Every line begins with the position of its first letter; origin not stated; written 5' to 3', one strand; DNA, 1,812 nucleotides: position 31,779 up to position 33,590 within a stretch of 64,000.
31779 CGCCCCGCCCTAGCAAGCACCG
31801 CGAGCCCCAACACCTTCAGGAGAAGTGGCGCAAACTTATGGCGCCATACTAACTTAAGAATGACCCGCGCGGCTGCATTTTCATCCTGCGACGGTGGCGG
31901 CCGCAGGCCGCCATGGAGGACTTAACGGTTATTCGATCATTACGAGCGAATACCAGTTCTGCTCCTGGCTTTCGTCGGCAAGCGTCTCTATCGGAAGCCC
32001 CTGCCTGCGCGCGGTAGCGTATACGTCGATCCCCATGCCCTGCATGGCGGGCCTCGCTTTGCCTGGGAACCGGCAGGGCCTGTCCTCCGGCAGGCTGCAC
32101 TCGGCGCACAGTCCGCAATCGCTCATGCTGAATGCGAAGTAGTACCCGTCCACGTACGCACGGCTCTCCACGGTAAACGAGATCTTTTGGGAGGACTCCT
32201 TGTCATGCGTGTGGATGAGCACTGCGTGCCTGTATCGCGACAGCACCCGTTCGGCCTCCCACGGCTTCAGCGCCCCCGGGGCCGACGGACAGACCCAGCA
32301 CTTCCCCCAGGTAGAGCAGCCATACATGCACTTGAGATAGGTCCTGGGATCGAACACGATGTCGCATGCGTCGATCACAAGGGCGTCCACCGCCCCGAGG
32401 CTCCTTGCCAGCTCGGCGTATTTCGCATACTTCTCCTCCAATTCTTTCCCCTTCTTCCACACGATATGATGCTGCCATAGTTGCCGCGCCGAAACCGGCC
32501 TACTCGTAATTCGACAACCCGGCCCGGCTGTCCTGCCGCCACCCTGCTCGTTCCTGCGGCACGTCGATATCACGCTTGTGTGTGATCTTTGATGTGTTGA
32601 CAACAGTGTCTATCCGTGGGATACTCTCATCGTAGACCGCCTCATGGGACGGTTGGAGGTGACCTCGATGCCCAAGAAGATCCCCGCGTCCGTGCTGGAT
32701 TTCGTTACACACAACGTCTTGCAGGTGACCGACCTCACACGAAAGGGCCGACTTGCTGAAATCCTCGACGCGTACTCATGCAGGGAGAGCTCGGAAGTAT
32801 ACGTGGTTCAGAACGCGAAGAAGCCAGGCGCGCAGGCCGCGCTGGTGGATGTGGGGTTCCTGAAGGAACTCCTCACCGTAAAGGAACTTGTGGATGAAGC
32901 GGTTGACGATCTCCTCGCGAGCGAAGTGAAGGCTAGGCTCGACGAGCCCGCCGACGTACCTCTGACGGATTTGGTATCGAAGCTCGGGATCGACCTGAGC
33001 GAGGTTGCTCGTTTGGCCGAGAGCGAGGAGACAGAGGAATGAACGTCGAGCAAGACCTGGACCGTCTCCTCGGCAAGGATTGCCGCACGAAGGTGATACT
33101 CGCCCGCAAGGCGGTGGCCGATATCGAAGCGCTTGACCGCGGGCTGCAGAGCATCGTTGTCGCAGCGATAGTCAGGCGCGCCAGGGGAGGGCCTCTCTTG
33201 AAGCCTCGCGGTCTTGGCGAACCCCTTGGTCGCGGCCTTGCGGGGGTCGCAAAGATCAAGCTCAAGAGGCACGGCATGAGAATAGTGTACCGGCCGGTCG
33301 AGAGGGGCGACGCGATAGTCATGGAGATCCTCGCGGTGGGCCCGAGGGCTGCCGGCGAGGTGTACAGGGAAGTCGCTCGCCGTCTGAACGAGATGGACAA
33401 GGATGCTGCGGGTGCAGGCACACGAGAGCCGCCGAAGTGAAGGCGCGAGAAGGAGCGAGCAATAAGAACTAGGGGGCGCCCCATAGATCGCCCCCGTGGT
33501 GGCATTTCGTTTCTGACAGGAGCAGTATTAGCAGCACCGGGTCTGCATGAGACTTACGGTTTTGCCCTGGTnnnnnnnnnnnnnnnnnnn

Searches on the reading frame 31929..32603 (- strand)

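Call 39: search_protein_families(library=pfam, proteins=[window:31929-32603:-], max_evalue=0.0001)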
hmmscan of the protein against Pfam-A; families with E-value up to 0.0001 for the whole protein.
window:31929-32603:- (224 aa): 1 family
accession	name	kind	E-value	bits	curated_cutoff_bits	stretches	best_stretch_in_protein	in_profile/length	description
PF10050.14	DUF2284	-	1.5e-32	113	25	1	76-223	2-161/161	Predicted metal-binding protein (DUF2284)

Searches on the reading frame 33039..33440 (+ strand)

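Call 100: search_protein_families(library=pfam, proteins=[window:33039-33440:+], max_evalue=0.01)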
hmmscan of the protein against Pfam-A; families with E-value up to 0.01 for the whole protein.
window:33039-33440:+ (133 aa): 1 family
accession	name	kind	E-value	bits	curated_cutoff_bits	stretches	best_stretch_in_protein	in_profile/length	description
PF05016.21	ParE_toxin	-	0.0011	20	23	1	19-104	1-86/89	ParE toxin of type II toxin-antitoxin system, parDE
